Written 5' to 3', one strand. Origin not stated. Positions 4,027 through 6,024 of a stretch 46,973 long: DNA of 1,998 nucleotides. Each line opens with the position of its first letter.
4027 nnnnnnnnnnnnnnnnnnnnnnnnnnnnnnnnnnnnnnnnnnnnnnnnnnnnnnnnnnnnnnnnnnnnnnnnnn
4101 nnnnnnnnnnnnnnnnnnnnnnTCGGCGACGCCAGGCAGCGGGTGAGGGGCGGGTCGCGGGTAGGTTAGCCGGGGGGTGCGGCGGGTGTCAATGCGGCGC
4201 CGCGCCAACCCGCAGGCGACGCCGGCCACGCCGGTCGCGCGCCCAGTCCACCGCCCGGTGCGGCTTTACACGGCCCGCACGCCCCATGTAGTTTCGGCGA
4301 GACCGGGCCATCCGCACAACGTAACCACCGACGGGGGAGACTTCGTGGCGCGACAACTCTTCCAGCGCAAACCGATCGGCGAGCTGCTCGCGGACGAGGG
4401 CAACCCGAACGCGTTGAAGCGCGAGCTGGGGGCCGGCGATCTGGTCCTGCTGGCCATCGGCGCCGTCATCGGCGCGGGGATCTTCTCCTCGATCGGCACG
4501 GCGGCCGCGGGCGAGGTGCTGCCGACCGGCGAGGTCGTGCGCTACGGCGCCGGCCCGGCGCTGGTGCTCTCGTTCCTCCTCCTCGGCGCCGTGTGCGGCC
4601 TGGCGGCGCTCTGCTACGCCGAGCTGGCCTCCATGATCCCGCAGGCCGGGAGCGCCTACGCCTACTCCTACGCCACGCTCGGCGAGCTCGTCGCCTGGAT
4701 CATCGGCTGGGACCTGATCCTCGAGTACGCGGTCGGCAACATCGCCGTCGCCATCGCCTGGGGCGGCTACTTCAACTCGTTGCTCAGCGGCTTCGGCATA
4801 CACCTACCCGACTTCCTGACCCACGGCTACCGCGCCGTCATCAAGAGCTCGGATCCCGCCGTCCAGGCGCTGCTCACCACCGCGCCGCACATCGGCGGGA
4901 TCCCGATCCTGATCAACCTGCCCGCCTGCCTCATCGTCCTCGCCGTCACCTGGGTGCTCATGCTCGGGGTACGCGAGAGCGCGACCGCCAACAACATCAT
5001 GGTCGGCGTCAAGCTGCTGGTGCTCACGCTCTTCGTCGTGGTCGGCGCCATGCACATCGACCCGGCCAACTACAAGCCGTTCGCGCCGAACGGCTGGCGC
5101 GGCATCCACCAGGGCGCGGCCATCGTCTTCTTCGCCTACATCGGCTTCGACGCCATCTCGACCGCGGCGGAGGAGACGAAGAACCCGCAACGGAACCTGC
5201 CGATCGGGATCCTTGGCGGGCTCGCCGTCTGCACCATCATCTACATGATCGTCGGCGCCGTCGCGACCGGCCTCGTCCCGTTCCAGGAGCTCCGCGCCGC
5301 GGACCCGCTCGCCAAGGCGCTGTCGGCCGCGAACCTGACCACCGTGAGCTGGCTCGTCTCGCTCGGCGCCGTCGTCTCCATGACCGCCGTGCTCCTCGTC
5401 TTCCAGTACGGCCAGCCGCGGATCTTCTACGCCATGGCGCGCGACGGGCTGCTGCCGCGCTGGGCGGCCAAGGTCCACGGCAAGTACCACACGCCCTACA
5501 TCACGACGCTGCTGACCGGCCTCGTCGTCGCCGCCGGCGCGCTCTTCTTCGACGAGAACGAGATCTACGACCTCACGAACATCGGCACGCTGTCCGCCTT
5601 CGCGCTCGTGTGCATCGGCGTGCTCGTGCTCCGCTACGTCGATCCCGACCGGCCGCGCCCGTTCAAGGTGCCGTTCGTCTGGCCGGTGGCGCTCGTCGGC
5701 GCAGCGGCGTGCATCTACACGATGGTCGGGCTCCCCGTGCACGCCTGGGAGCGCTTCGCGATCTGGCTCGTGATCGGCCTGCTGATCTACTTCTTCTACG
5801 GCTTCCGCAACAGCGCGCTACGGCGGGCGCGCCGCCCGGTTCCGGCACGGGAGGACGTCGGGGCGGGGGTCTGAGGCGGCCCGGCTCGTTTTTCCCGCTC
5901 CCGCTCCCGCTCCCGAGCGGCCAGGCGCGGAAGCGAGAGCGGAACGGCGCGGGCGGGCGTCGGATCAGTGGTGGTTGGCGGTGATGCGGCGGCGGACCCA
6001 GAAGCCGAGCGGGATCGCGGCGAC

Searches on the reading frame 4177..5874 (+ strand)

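Call 74: search_protein_families(library=pfam, proteins=[window:4177-5874:+], max_evalue=0.00001)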
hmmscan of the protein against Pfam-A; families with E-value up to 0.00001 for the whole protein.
window:4177-5874:+ (565 aa): 3 families
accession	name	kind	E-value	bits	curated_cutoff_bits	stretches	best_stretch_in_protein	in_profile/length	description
PF13520.12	AA_permease_2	-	3.4e-57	194.7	27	1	89-521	6-406/427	Amino acid permease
PF00324.27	AA_permease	-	5.7e-34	118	24.6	1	89-517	2-418/470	Amino acid permease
PF13906.12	AA_permease_C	-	4.9e-09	36.6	27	1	496-546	1-51/51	C-terminus of AA_permease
